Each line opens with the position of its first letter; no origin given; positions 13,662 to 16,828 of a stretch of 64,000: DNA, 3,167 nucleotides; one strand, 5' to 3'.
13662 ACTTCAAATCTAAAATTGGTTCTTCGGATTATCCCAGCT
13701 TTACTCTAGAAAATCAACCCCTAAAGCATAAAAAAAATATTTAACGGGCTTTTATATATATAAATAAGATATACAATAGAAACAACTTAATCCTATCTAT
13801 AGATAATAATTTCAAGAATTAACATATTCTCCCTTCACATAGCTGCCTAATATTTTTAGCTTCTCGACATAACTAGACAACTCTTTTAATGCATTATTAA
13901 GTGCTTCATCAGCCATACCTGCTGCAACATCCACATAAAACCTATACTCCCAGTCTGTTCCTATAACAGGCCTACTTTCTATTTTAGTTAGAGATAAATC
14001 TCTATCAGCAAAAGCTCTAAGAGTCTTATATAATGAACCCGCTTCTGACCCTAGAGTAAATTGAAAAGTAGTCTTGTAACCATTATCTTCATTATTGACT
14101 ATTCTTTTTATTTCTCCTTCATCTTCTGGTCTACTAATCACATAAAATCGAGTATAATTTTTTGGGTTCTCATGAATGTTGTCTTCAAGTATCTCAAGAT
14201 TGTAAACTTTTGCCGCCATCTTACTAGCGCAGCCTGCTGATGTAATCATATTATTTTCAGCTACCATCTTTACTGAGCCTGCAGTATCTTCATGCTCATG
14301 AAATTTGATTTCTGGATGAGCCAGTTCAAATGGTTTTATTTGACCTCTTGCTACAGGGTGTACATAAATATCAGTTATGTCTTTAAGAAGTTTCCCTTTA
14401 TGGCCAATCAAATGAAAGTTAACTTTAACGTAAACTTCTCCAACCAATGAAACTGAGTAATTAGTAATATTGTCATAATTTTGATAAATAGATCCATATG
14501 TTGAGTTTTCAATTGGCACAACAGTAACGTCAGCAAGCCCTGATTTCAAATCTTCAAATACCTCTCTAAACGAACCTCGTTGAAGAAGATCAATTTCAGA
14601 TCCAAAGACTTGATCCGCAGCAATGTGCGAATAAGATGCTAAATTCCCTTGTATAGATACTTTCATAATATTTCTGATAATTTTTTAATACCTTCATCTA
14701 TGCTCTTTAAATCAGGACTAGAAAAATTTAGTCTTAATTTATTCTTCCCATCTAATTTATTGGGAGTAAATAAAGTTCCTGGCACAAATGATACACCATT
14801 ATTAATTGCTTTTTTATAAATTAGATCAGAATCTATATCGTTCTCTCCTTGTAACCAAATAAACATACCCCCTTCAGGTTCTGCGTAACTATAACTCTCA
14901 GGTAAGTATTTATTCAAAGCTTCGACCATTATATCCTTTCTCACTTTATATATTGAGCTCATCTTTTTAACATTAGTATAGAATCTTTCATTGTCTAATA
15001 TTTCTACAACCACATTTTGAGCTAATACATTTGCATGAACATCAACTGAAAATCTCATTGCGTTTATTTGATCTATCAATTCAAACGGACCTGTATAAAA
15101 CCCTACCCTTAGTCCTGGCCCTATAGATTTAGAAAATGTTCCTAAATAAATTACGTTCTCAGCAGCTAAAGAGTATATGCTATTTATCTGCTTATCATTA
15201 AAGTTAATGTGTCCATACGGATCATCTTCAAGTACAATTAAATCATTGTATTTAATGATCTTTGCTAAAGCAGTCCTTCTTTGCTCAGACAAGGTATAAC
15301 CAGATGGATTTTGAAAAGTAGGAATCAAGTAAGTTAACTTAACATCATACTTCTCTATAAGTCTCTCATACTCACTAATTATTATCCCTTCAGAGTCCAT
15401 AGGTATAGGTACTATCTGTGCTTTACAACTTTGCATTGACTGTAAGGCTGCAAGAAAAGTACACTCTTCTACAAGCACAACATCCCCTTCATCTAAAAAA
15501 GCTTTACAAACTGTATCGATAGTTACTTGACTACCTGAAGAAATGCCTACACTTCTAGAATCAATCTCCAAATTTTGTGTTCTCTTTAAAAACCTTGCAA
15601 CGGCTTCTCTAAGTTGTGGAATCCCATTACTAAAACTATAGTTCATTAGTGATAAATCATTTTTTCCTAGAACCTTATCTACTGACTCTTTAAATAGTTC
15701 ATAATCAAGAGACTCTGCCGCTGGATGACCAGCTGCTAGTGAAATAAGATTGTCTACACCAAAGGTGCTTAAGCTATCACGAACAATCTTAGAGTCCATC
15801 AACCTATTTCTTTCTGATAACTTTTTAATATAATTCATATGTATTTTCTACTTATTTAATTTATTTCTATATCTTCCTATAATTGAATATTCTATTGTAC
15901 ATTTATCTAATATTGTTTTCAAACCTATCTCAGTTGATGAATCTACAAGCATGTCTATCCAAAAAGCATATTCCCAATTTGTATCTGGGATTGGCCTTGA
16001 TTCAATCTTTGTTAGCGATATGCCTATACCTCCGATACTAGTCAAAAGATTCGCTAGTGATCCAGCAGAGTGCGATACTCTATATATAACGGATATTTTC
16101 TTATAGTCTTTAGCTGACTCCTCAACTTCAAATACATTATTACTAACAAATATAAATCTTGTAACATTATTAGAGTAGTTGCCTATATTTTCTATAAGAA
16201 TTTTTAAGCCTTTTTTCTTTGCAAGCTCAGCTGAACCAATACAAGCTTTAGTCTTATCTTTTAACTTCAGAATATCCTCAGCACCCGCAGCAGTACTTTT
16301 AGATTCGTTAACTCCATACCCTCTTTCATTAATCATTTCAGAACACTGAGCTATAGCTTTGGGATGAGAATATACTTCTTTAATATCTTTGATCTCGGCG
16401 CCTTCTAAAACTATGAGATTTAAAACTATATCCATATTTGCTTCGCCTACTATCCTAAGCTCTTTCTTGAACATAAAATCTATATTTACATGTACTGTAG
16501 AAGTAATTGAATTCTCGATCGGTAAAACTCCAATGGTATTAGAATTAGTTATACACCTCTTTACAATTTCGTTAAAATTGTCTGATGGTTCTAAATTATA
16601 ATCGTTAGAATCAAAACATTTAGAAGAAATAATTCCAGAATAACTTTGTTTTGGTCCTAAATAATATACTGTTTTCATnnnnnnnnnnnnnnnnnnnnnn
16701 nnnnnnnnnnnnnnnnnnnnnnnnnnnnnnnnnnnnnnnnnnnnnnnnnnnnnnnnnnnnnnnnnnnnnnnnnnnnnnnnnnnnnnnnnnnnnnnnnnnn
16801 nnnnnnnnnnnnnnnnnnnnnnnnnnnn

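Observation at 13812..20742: Compact operon for the chorismate-to-Phe/Tyr branch (with DAHP synthase) in an otherwise minimal-looking genome; contains three unknown ORFs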

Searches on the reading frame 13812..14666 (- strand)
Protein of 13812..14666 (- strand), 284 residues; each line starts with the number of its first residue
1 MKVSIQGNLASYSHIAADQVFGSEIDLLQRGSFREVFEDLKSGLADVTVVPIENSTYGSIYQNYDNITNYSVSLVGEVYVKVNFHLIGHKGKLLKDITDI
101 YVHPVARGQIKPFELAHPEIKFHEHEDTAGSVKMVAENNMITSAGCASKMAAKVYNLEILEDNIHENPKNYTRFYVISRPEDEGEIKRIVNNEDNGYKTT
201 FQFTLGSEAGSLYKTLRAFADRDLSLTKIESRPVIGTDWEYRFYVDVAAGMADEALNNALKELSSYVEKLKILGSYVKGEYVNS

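Call 3: search_protein_families(library=pfam, proteins=[window:13812-14666:-], max_evalue=0.01)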
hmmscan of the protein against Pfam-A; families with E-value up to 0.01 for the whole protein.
window:13812-14666:- (284 aa): 2 families
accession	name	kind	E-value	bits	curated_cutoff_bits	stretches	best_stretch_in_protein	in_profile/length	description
PF00800.23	PDT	-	1.5e-48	165.5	25.2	1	3-180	1-179/181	Prephenate dehydratase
PF01842.31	ACT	-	2.2e-06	27.8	27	1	207-263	9-64/66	ACT domain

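Call 4: search_protein_families(library=ncbifam, proteins=[window:13812-14666:-], max_evalue=0.01)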
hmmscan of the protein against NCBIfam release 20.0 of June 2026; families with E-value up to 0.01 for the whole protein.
window:13812-14666:- (284 aa): 4 families
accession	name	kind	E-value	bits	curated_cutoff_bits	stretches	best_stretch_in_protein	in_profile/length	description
NF008865.0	PRK11898.1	equivalog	4.1e-63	213.1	219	1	2-277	3-277/284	prephenate dehydratase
NF008866.0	PRK11899.1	equivalog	4e-59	200.2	359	1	2-278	7-275/283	prephenate dehydratase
NF007910.0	PRK10622.1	equivalog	1e-47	162.9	577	1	3-278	106-377/386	bifunctional chorismate mutase/prephenate dehydratase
TIGR01268.1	Phe4hydrox_tetr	equivalog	1.2e-09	37.5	704.8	1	192-268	10-85/436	phenylalanine 4-monooxygenase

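Call 89: find_encoding_contigs(protein=window:13812-14666:-, flank=10000, max_places=4)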
Protein window:13812-14666:- (284 aa): 1 contig read that carries it; 1 place shown.
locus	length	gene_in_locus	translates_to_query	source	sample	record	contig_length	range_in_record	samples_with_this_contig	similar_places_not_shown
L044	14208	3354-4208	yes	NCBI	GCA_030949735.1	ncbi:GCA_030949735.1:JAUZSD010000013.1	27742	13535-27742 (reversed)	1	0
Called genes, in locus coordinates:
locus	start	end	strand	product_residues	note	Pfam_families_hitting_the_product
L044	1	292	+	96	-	?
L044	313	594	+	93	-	PF01817:CM_2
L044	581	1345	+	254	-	PF02153:PDH_N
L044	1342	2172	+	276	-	PF00800:PDT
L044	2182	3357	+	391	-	PF12897:Asp_aminotransf (weak), PF00155:Aminotran_1_2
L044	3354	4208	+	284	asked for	PF00800:PDT, PF01842:ACT (weak)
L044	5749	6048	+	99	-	PF00338:Ribosomal_S10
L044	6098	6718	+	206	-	PF00297:Ribosomal_L3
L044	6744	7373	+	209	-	PF00573:Ribosomal_L4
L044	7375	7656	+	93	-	PF00276:Ribosomal_L23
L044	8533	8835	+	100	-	PF00203:Ribosomal_S19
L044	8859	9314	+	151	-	PF00237:Ribosomal_L22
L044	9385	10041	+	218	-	PF07650:KH_2, PF00189:Ribosomal_S3_C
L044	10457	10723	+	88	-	PF00831:Ribosomal_L29 (weak)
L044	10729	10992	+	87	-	PF00366:Ribosomal_S17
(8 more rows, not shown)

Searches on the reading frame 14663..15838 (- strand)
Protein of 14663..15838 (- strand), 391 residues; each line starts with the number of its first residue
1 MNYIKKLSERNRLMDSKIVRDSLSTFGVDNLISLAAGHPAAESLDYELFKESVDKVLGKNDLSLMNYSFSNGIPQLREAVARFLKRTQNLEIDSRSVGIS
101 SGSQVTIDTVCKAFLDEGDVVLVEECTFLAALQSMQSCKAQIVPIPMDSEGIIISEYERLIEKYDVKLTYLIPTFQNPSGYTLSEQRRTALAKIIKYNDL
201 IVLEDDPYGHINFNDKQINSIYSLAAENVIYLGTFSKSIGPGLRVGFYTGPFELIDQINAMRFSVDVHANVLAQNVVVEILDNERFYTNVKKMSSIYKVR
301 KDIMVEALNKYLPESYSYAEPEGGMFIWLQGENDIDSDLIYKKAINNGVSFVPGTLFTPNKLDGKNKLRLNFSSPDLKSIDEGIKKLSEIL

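Call 3: search_protein_families(library=pfam, proteins=[window:14663-15838:-], max_evalue=0.01)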
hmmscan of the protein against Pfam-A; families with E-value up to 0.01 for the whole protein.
window:14663-15838:- (391 aa): 2 families
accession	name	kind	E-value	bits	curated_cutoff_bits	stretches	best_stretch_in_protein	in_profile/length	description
PF00155.27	Aminotran_1_2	-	1.7e-37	129.9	19.7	1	32-387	4-361/361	Aminotransferase class I and II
PF12897.13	Asp_aminotransf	-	2.3e-08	33.7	27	1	33-385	28-403/421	Aspartate amino-transferase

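Call 4: search_protein_families(library=ncbifam, proteins=[window:14663-15838:-], max_evalue=0.01)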
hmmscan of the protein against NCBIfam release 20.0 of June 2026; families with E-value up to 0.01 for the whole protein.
window:14663-15838:- (391 aa): 67 families (the best 25 are shown)
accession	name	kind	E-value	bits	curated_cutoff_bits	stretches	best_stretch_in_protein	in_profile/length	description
NF052282.1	PLP_TF_PdxR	equivalog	2.3e-68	231.3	320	1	28-387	91-447/448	MocR-like pyridoxine biosynthesis transcription factor PdxR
NF052290.2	MocR_like_YczR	exception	1.2e-53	182.5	487.4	1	47-388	120-455/458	MocR-like transcription factor YczR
NF052281.1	rhizopine_MocR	equivalog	1.5e-48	165.6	650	1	5-390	102-478/479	rhizopine catabolism transcriptional regulator MocR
NF041364.1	GntC_guanitoxin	equivalog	1.3e-46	159.1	415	1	33-389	2-355/356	guanitoxin biosynthesis PLP-dependent (S)-gamma-hydroxy-L-arginine cyclodehydratase GntC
NF052286.1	ecto_TF_EhuR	exception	4.1e-43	147.6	480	1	29-390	93-448/458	MocR-like ectoine utilization transcription factor EhuR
TIGR04461.1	endura_MppQ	equivalog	1.1e-38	133.3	540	1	44-375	27-366/392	enduracididine biosynthesis enzyme MppQ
NF052285.1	GABA_TF_GabR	exception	7.1e-36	124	600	1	42-391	105-456/456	MocR-like transcriptional regulator GabR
NF006229.0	PRK08361.1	equivalog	1.3e-34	119.9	624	1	20-372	23-370/391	aspartate aminotransferase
NF041091.1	asp_aminotase_Arch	equivalog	8.9e-32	110.3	550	1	29-390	27-374/376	aspartate aminotransferase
NF006756.0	PRK09276.1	subfamily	6.1e-31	107.7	507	1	25-389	28-384/387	LL-diaminopimelate aminotransferase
TIGR03540.1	DapC_direct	equivalog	2.8e-30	105.5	593.25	1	27-388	28-381/383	LL-diaminopimelate aminotransferase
NF005305.0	PRK06836.1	equivalog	1.9e-29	103.1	376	1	24-358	29-364/396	pyridoxal phosphate-dependent aminotransferase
NF006967.0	PRK09440.1-5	equivalog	1.7e-27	96.2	402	2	176-390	194-414/424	valine--pyruvate transaminase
NF005588.0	PRK07309.1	equivalog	3.1e-27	95.5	576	1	28-389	29-384/391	pyridoxal phosphate-dependent aminotransferase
NF004770.0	PRK06108.1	subfamily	2.4e-26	92.5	422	1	66-390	68-391/396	pyridoxal phosphate-dependent aminotransferase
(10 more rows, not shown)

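Call 84: search_solved_structures(query=window:14663-15838:-, max_evalue=1e-10)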
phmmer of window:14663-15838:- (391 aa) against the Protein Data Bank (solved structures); distinct sequences matched with E-value up to 1e-10: 52.
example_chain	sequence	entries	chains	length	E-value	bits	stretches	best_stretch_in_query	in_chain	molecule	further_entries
1x0m_A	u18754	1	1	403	1.6e-73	251.1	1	14-390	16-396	Aminotransferase II Homologue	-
3aov_A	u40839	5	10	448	2.3e-73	250.5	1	14-390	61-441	Putative uncharacterized protein PH0207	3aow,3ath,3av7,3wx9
1wst_A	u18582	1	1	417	8.2e-67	229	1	2-390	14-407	multiple substrate aminotransferase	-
2egy_A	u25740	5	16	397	5.7e-56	193.3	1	17-389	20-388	Alpha-aminodipate aminotransferase | 2-aminoadipate transaminase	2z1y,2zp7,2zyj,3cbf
2zc0_A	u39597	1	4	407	1.6e-54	188.6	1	22-390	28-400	Alanine glyoxylate transaminase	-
1vp4_A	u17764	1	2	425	5.8e-51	176.8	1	5-390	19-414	aminotransferase, putative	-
4gdy_A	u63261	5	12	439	2.2e-36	128.8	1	21-390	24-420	Kynurenine/alpha-aminoadipate aminotransferase, mitochondrial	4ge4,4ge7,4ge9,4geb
2qlr_A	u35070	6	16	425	3.7e-36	128.1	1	21-390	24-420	Kynurenine/alpha-aminoadipate aminotransferase mitochondrial | Kynurenine/alpha-aminoadipate aminotransferase, mitochondrial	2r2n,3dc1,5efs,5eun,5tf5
6d0a_A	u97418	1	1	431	3.9e-36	128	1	21-390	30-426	Kynurenine/alpha-aminoadipate aminotransferase, mitochondrial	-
3ue8_A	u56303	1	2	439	4.2e-36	127.9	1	21-390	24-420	Kynurenine/alpha-aminoadipate aminotransferase, mitochondrial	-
2xh1_A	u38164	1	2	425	4.6e-36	127.8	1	22-390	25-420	KYNURENINE/ALPHA-AMINOADIPATE AMINOTRANSFERASE, MITOCHONDRIAL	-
2vgz_A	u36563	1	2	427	4.6e-36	127.8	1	22-390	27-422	KYNURENINE/ALPHA-AMINOADIPATE AMINOTRANSFERASE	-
6t8p_A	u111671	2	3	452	4.7e-36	127.8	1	21-390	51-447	Kynurenine/alpha-aminoadipate aminotransferase, mitochondrial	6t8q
6s8w_A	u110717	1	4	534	1.5e-29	106.3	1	64-211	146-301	Aromatic aminotransferase Aro8, putative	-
8tn2_A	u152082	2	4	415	3e-29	105.4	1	32-386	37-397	PLP-dependent aminotransferase MppQ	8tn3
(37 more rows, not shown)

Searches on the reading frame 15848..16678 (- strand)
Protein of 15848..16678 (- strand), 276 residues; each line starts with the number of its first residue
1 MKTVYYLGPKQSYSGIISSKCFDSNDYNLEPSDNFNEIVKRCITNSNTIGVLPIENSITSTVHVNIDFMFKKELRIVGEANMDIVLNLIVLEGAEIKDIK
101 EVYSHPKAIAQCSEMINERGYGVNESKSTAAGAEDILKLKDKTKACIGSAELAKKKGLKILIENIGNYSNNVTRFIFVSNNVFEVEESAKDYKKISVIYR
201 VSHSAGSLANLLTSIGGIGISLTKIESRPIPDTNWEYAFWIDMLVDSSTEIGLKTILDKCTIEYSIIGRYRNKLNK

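Call 3: search_protein_families(library=pfam, proteins=[window:15848-16678:-], max_evalue=0.01)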
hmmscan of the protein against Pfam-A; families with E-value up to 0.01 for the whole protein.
window:15848-16678:- (276 aa): 1 family
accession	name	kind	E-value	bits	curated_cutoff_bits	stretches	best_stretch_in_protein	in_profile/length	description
PF00800.23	PDT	-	2.5e-47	161.5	25.2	1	4-181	1-179/181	Prephenate dehydratase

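Call 4: search_protein_families(library=ncbifam, proteins=[window:15848-16678:-], max_evalue=0.01)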
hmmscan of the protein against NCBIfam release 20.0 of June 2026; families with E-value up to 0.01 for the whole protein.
window:15848-16678:- (276 aa): 4 families
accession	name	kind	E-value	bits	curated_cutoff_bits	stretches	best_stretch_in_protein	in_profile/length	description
NF008865.0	PRK11898.1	equivalog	1.7e-54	184.9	219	1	2-272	2-278/284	prephenate dehydratase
NF007910.0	PRK10622.1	equivalog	6.7e-36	124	577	1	4-249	106-352/386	bifunctional chorismate mutase/prephenate dehydratase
NF008866.0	PRK11899.1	equivalog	4.1e-35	121.4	359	1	3-273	7-276/283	prephenate dehydratase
TIGR01268.1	Phe4hydrox_tetr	equivalog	1.1e-05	24.4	704.8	1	186-260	8-84/436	phenylalanine 4-monooxygenase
